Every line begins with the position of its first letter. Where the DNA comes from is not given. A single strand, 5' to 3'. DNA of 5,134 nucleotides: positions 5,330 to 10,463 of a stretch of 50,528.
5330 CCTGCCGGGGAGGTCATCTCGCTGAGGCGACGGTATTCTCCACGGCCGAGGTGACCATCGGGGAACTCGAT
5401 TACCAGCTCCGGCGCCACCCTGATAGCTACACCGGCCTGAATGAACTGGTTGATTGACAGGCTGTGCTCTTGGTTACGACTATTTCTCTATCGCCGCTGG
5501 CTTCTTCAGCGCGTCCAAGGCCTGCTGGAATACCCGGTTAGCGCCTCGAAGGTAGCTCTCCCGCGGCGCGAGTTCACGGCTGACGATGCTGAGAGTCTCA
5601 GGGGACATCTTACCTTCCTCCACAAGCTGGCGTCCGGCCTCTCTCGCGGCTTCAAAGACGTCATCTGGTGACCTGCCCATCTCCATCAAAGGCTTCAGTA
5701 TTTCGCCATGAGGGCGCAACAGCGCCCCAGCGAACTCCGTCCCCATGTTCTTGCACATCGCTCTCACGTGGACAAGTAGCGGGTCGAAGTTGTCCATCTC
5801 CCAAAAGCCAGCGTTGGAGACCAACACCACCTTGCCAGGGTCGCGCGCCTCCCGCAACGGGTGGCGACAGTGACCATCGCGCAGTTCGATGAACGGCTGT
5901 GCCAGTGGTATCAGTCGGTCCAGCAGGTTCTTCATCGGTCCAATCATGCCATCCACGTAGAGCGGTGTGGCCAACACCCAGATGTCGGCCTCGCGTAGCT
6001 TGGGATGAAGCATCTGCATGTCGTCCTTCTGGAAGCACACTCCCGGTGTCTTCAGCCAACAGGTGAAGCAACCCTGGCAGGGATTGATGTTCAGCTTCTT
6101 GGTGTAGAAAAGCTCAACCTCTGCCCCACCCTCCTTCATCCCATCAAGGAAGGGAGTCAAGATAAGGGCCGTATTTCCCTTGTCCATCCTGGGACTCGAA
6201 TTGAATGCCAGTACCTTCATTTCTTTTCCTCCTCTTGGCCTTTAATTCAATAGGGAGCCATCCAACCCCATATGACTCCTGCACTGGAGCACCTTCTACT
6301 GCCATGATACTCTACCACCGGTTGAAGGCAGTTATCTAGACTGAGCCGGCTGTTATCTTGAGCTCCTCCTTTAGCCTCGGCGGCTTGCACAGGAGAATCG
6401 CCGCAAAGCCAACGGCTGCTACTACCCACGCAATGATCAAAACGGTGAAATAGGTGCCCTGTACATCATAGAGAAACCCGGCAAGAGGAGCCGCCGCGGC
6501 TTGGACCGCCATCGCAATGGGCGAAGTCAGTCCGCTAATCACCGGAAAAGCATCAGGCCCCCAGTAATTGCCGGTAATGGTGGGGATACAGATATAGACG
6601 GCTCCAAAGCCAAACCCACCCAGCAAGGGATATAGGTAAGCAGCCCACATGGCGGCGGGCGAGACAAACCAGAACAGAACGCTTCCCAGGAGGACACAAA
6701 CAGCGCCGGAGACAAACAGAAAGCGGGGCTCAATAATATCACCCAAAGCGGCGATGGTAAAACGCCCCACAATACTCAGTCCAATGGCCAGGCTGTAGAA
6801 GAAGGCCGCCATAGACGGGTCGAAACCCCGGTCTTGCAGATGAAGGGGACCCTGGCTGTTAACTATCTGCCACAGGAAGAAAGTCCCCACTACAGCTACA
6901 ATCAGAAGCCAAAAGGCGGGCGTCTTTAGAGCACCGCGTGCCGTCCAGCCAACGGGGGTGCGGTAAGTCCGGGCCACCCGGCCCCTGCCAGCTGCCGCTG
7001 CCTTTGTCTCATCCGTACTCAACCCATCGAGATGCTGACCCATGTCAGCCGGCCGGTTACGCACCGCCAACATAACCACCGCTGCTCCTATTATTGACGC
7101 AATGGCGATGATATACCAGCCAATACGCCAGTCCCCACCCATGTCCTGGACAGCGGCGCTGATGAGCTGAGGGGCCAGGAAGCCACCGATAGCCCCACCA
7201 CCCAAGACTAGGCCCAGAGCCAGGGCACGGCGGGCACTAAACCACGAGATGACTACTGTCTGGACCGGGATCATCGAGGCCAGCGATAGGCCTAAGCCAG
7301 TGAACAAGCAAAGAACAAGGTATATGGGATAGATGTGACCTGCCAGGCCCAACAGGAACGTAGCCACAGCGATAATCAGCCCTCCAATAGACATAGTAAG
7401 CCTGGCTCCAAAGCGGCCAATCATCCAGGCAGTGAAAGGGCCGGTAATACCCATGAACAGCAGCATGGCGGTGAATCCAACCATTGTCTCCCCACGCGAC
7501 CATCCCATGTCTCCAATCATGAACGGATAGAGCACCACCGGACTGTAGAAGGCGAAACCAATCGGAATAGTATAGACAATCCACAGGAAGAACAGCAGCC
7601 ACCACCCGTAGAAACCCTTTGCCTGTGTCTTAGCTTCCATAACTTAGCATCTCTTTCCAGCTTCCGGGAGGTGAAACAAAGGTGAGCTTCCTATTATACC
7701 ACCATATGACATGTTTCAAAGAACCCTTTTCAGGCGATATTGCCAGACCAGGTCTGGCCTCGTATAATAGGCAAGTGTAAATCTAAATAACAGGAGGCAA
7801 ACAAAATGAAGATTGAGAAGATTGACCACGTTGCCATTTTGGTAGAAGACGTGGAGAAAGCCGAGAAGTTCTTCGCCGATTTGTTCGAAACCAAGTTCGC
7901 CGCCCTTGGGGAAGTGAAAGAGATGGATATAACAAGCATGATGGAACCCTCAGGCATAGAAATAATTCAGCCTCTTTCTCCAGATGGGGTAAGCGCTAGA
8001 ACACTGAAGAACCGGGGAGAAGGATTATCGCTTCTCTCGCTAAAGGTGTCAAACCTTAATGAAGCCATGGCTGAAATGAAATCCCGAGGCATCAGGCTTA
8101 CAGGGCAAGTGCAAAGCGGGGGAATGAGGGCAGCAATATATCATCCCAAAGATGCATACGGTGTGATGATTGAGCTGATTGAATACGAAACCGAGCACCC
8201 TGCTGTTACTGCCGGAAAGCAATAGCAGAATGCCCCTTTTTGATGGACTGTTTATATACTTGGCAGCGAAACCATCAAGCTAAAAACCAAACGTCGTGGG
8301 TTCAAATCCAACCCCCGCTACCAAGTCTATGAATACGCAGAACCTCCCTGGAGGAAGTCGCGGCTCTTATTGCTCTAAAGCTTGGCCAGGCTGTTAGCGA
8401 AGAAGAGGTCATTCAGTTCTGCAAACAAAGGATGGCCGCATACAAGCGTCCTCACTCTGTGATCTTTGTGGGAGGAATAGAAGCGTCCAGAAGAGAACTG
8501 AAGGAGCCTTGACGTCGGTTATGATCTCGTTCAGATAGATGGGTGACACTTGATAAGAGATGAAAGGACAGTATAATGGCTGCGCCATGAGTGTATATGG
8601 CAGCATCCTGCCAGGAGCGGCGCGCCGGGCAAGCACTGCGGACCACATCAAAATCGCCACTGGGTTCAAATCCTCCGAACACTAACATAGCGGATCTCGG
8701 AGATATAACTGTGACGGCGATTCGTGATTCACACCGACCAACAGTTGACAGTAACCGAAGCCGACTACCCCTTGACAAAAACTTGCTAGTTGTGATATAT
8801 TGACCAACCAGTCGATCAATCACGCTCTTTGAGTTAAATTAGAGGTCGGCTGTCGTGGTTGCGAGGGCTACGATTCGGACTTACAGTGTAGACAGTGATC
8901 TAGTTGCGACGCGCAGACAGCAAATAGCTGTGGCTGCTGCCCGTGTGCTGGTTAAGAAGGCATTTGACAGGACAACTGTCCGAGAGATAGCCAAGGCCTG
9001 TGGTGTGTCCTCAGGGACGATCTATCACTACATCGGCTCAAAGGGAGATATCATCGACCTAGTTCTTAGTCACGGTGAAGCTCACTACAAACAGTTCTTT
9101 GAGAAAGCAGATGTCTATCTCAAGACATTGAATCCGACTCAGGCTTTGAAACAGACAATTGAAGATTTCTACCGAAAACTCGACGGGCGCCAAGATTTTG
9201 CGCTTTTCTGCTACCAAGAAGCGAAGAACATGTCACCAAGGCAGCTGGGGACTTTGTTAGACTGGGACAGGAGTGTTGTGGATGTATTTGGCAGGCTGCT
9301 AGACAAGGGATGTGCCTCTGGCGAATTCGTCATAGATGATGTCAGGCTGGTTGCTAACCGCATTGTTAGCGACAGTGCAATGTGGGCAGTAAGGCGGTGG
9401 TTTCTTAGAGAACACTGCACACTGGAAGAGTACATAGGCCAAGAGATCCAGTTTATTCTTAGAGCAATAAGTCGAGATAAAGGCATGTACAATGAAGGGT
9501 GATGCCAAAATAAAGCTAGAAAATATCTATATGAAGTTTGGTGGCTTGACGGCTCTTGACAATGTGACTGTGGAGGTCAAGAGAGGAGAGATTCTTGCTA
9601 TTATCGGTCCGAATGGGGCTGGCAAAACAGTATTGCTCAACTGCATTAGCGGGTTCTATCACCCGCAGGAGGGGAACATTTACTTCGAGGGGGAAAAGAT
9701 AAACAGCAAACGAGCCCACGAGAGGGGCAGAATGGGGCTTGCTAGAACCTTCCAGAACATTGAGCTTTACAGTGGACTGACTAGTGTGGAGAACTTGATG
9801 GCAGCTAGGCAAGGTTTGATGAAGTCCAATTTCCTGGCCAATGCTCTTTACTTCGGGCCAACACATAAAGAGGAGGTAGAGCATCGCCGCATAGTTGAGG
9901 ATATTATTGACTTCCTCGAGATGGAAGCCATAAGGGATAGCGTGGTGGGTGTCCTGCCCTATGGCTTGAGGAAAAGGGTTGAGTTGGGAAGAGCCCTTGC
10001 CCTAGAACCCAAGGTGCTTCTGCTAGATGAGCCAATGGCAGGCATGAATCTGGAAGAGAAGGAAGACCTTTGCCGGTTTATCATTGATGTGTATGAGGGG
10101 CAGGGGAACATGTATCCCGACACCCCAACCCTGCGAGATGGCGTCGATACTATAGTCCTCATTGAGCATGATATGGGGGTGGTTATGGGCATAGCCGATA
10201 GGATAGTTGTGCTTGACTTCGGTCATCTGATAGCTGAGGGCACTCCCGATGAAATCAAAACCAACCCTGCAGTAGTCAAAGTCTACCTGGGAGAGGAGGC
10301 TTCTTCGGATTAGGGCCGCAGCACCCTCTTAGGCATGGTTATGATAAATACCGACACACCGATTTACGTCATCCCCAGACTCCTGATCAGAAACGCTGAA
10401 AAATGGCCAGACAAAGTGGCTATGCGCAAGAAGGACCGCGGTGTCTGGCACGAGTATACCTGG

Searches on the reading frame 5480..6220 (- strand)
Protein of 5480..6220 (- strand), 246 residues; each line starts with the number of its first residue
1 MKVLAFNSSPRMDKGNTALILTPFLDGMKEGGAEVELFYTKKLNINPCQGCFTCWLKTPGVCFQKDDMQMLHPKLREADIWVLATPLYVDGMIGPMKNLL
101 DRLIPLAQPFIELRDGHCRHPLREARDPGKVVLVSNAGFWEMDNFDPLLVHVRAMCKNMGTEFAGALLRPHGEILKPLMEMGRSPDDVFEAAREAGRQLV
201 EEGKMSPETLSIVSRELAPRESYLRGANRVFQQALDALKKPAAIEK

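Call 8: search_protein_families(library=pfam, proteins=[window:5480-6220:-])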
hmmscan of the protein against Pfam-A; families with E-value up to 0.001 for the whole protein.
window:5480-6220:- (246 aa): 2 families
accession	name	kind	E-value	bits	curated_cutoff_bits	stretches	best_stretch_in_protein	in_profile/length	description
PF03358.20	FMN_red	-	2.6e-18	66.5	24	1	1-103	1-96/152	NADPH-dependent FMN reductase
PF02525.22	Flavodoxin_2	-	3.1e-06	27.5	27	1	1-103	1-103/198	Flavodoxin-like fold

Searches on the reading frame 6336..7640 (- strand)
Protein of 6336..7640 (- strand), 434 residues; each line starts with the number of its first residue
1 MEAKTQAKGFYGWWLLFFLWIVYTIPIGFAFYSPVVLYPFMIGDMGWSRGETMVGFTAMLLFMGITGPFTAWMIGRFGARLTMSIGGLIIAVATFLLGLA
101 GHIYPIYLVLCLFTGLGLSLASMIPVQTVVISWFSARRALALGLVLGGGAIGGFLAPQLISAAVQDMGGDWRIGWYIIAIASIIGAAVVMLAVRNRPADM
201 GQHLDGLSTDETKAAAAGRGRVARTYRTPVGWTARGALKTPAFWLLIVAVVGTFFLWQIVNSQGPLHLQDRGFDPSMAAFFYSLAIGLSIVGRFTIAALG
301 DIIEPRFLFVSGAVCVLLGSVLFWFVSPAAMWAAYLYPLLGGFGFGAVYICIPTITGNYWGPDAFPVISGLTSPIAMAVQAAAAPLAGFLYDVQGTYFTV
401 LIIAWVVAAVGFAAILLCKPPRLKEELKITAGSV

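Call 8: search_protein_families(library=pfam, proteins=[window:6336-7640:-])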
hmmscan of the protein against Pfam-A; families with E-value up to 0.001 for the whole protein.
window:6336-7640:- (434 aa): 1 family
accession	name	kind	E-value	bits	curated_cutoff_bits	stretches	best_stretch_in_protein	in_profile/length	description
PF07690.21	MFS_1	-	3.8e-36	125.2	33.4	1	27-373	8-336/347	Major Facilitator Superfamily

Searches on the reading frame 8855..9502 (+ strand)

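Call 8: search_protein_families(library=pfam, proteins=[window:8855-9502:+])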
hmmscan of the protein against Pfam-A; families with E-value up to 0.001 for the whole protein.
window:8855-9502:+ (215 aa): 5 families
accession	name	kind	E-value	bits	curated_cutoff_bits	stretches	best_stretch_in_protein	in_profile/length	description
PF00440.29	TetR_N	-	1.8e-13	50.5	24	1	26-67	3-44/47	Bacterial regulatory proteins, tetR family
PF17932.6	TetR_C_24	-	5.4e-09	36.8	26.4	1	92-183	2-91/114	Tetracyclin repressor-like, C-terminal domain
PF13022.12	HTH_Tnp_1_2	-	7.1e-05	23.3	27.9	1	27-90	14-76/122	Helix-turn-helix of insertion element transposase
PF13384.12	HTH_23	-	0.00012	22.2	24.6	0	21-59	7-37/50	Homeodomain-like domain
PF08281.18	Sigma70_r4_2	-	0.00063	19.8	25.7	0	29-60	16-47/54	Sigma-70, region 4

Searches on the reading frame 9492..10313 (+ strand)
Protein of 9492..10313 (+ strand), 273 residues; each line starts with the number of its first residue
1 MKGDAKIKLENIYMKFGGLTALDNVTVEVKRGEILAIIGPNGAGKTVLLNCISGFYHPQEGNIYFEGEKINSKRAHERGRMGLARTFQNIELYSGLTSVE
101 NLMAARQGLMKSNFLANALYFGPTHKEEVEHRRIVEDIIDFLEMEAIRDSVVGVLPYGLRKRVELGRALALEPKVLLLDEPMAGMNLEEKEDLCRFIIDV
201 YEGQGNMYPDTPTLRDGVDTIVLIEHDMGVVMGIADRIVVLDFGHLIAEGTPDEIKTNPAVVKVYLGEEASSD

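Call 8: search_protein_families(library=pfam, proteins=[window:9492-10313:+])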
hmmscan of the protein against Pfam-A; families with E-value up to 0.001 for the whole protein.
window:9492-10313:+ (273 aa): 4 families
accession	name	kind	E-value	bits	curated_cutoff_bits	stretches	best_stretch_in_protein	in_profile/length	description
PF00005.33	ABC_tran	-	9.5e-31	107.7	25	1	22-183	1-137/137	ABC transporter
PF12399.14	BCA_ABC_TP_C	-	8.9e-12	44.8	25.5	1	246-270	2-26/27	Branched-chain amino acid ATP-binding cassette transporter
PF13476.12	AAA_23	-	4.6e-05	24.6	27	1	6-53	1-40/201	AAA domain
PF13304.12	AAA_21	-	0.00026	21.6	27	0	34-53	1-20/304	AAA domain, putative AbiEii toxin, Type IV TA system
